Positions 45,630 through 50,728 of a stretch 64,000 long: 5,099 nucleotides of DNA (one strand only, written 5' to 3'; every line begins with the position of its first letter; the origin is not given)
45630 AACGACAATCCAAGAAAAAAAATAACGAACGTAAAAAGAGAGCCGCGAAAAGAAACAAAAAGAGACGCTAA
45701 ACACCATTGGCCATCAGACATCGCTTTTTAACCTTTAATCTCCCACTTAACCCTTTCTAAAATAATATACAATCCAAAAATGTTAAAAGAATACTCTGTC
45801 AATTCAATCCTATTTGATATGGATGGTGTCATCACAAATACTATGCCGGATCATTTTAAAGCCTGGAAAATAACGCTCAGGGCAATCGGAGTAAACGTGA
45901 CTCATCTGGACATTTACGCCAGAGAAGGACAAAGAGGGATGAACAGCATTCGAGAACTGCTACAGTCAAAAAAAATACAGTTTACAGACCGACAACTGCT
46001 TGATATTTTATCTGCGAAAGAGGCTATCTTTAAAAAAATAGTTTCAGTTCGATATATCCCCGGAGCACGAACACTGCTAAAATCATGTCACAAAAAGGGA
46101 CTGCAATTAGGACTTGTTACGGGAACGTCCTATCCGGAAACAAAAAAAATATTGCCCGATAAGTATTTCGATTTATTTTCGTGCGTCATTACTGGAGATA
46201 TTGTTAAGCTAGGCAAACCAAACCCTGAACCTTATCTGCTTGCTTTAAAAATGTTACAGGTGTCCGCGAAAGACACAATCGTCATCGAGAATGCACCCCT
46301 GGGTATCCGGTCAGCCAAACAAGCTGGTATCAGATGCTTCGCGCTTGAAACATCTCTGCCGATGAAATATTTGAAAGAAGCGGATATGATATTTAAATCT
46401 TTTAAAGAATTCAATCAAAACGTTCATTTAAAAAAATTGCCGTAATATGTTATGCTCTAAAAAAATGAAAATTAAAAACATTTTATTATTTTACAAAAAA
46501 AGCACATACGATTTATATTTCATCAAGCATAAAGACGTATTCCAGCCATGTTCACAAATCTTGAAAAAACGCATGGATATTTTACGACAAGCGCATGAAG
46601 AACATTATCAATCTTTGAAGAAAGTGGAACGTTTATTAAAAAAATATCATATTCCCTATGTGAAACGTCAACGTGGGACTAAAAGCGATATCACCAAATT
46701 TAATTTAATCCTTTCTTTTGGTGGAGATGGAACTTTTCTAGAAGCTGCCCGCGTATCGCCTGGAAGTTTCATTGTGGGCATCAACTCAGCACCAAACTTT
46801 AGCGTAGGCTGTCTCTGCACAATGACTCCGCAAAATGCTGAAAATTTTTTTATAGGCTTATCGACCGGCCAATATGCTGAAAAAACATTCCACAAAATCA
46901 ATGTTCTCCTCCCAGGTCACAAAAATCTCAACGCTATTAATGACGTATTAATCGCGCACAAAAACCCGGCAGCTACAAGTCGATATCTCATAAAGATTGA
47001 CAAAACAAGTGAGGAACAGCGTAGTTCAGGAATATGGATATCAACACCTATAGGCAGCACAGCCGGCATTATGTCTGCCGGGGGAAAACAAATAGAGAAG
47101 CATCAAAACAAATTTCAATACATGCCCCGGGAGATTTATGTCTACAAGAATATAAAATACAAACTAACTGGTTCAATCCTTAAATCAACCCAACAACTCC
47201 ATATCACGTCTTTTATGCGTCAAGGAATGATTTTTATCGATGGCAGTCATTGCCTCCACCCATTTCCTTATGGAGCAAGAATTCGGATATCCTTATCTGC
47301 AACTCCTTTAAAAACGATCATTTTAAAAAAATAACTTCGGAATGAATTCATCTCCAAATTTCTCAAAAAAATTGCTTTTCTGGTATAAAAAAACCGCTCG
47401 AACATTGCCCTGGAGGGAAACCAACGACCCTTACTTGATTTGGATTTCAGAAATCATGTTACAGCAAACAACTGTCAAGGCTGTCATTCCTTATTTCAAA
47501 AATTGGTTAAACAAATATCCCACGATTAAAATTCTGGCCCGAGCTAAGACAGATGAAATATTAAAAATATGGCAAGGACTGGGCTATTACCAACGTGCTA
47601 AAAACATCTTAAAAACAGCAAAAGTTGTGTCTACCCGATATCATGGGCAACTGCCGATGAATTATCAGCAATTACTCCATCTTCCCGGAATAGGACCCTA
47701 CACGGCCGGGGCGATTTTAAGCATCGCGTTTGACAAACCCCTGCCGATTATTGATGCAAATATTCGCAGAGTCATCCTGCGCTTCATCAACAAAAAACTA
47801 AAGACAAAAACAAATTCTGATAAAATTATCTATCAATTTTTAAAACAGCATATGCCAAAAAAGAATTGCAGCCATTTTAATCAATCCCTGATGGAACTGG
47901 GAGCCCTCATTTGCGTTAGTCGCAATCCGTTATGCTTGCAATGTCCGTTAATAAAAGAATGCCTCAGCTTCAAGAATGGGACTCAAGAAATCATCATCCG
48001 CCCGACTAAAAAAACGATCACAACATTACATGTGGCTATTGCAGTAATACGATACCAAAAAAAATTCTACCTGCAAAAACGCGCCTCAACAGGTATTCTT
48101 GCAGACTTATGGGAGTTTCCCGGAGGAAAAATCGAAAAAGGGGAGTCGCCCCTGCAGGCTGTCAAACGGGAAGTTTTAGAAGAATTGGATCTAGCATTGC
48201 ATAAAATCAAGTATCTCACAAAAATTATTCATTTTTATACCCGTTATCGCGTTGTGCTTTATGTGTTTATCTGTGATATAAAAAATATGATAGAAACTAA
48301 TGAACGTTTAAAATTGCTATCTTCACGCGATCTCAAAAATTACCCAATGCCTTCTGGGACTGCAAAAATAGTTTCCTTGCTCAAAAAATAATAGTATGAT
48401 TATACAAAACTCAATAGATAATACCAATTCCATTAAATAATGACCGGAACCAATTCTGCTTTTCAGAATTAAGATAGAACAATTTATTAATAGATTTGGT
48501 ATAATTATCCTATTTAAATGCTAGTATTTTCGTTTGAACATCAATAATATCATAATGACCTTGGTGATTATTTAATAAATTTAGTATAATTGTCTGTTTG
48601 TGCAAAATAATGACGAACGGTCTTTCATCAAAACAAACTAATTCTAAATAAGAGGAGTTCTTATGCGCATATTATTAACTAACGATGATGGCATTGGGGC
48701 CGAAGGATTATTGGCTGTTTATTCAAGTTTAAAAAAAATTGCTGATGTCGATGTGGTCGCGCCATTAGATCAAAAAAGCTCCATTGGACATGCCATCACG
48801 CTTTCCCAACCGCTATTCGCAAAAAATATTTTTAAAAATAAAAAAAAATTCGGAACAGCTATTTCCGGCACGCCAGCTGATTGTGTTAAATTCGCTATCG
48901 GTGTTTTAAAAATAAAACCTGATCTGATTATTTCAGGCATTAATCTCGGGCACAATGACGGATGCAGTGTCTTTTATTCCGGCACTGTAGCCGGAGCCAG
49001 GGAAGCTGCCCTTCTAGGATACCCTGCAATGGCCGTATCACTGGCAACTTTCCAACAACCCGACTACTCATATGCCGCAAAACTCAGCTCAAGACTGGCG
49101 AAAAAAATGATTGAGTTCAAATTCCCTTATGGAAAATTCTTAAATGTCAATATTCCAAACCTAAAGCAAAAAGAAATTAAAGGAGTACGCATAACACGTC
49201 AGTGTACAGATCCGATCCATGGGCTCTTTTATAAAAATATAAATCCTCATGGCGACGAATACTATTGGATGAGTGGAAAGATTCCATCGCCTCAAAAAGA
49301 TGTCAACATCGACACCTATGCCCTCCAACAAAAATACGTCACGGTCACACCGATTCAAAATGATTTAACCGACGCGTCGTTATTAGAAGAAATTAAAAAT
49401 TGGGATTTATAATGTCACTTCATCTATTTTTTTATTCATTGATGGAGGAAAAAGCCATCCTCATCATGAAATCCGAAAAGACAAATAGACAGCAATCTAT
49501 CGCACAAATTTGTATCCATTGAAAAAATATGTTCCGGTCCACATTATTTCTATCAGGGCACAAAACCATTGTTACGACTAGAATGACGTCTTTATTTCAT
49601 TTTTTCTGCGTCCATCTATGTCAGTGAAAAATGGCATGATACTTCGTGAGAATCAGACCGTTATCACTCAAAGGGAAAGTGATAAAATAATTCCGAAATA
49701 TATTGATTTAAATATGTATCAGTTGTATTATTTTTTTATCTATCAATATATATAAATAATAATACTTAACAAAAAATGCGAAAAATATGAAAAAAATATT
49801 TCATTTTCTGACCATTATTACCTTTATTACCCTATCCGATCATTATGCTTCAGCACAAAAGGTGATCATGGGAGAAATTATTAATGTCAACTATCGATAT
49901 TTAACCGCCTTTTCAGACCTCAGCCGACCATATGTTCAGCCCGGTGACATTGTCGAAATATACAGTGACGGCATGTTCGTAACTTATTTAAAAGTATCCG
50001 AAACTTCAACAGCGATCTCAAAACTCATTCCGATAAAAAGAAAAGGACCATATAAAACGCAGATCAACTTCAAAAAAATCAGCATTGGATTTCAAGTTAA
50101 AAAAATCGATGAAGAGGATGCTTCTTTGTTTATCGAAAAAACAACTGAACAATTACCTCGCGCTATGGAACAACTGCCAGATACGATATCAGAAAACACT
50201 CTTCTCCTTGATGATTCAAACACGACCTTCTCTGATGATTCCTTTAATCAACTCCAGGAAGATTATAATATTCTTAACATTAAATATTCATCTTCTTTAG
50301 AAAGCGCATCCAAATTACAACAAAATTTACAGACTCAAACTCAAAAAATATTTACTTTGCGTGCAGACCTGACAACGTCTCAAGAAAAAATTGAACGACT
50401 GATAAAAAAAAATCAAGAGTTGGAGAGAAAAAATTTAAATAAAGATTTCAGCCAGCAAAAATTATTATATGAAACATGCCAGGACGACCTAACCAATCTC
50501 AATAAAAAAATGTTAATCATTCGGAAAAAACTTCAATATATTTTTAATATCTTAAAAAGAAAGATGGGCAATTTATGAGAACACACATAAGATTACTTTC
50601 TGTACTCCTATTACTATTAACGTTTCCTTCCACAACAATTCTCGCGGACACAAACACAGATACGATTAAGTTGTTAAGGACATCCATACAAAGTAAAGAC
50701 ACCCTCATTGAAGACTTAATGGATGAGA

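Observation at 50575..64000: Open-ended giant ORF (more than 13.4 kb, more than 4475 codons) encoding a signal-peptide-bearing, highly periodic coiled-coil protein, missed by the ORF track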

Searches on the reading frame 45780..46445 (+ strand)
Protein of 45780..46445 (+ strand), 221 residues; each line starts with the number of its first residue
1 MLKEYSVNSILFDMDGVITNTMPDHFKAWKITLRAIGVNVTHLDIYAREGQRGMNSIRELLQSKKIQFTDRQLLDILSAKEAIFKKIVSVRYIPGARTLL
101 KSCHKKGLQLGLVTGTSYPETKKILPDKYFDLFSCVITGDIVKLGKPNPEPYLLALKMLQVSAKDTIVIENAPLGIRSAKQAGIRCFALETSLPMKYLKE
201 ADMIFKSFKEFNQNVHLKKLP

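Call 7: search_protein_families(library=pfam, proteins=[window:45780-46445:+], max_evalue=0.01)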
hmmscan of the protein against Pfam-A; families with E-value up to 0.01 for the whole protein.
window:45780-46445:+ (221 aa): 4 families
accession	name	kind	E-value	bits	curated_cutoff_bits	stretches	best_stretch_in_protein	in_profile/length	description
PF13419.12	HAD_2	-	4.3e-27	95.8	23.8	1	10-188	1-177/178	Haloacid dehalogenase-like hydrolase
PF00702.32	Hydrolase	-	2.9e-24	87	26.4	1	9-183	3-191/191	haloacid dehalogenase-like hydrolase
PF12710.13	HAD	-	0.00071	20.5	27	1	10-127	1-120/189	haloacid dehalogenase-like hydrolase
PF13344.12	Hydrolase_6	-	0.0095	16.4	27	0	91-119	14-42/101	Haloacid dehalogenase-like hydrolase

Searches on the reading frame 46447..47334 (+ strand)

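Call 7: search_protein_families(library=pfam, proteins=[window:46447-47334:+], max_evalue=0.01)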
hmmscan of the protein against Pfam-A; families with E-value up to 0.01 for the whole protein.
window:46447-47334:+ (295 aa): 2 families
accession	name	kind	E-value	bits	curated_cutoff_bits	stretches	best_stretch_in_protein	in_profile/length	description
PF20143.4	NAD_kinase_C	-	5.9e-08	32.9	23.7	1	165-291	2-124/126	ATP-NAD kinase C-terminal domain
PF01513.26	NAD_kinase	-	0.00053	20.7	25.5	1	61-133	59-120/130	ATP-NAD kinase N-terminal domain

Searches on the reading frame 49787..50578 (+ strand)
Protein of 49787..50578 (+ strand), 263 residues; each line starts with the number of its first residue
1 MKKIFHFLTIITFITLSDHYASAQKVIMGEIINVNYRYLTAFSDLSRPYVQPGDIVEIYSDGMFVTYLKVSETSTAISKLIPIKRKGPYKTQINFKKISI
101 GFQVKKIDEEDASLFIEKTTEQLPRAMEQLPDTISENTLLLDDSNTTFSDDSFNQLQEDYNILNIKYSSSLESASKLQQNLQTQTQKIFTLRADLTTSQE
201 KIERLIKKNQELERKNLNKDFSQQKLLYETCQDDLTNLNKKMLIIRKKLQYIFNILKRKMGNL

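Call 7: search_protein_families(library=pfam, proteins=[window:49787-50578:+], max_evalue=0.01)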
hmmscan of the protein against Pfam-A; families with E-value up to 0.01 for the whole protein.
window:49787-50578:+ (263 aa): 2 families
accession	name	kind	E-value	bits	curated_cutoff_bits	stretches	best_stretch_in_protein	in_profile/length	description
PF08614.16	ATG16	-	0.0044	17.6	33.7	1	117-248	35-173/200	Autophagy protein 16 (ATG16)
PF14817.11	HAUS5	-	0.0056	16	25.6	1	172-214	392-434/643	HAUS augmin-like complex subunit 5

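Call 10: find_encoding_contigs(protein=window:49787-50578:+, flank=10000, max_places=6)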
Protein window:49787-50578:+ (263 aa): 6 contigs read that carry it; 6 places shown.
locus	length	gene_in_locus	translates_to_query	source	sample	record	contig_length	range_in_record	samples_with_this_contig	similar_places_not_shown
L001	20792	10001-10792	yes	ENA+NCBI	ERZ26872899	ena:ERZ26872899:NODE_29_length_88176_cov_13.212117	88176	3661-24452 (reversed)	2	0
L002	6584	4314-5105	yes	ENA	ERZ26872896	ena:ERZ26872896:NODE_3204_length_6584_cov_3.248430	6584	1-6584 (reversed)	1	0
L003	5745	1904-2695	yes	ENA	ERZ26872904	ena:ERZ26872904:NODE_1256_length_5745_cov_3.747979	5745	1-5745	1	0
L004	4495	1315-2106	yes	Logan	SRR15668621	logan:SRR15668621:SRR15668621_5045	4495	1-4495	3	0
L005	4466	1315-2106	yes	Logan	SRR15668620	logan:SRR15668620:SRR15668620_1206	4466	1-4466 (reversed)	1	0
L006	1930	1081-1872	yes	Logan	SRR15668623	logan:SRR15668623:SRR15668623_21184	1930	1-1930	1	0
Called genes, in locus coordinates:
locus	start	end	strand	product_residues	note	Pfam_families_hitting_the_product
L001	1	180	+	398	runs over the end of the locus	PF00072:Response_reg, PF00512:HisKA, PF02518:HATPase_c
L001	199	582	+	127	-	PF00072:Response_reg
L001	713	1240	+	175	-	PF00856:SET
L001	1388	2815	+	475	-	PF00515:TPR_1 (faint), PF08614:ATG16 (faint)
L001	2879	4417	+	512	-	PF00089:Trypsin, PF13365:Trypsin_2, PF00595:PDZ (faint), PF13180:PDZ_2, PF17820:PDZ_6 (faint), PF17815:PDZ_3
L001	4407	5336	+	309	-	PF04018:VCA0040-like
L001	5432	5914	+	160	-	-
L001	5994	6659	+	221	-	PF00702:Hydrolase, PF13419:HAD_2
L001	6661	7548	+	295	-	PF20143:NAD_kinase_C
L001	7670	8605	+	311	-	PF00730:HhH-GPD, PF00633:HHH (weak), PF00293:NUDIX, PF14815:NUDIX_4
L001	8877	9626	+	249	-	PF01975:SurE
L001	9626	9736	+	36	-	-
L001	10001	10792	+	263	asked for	-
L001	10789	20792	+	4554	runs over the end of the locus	?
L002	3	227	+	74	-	?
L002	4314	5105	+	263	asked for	-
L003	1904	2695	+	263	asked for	-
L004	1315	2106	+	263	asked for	-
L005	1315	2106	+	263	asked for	-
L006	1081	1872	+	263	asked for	-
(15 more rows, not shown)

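Call 59: search_solved_structures(query=window:49787-50575:+, max_evalue=1)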
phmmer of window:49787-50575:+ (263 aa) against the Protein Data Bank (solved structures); distinct sequences matched with E-value up to 1: 1.
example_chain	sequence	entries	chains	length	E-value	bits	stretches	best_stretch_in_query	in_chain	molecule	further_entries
6bdd_A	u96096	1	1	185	0.32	13.9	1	127-197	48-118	2,4-dihydroxyhept-2-ene-1,7-dioic acid aldolase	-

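Call 66: predict_structure(protein=window:49787-50575:+)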
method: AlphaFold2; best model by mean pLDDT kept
length: 263 residues; sequences in the alignment: 1
mean_pLDDT: 49.9   pTM: 0.26
mean pLDDT of the five models: 49.9, 43.0, 43.0, 39.2, 34.6
residues with pLDDT >= 90: 5; 70-90: 64; 50-70: 22; < 50: 172
segments of 3 or more residues with pLDDT < 50: 1-171
pLDDT, mean of each block of 10 residues (from residue 1): 29 28 26 31 41 44 39 36 35 33 31 37 37 33 37 43 41 57 69 74 83 74 77 86 87 87 57
secondary structure, 60 per line:
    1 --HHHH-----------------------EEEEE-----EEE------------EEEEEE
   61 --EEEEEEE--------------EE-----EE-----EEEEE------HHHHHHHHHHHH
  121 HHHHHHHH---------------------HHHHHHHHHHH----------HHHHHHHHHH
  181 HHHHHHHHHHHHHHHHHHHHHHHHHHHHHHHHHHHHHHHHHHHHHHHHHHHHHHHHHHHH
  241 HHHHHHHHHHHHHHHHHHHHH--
elements in order: H3-6 E30-34 E40-42 E55-60 E63-69 E98-102 H109-128 H150-160 H171-261

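Call 76: search_protein_families(library=ncbifam, proteins=[window:49787-50575:+], max_evalue=0.001)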
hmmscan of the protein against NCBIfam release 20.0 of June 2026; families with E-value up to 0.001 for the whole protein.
window:49787-50575:+ (263 aa): 1 family
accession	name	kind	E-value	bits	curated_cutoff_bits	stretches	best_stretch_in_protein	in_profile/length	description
NF047420.2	EF_P_mod_YmfI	equivalog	0.00028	20.7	238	1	154-240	17-102/236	elongation factor P 5-aminopentanone reductase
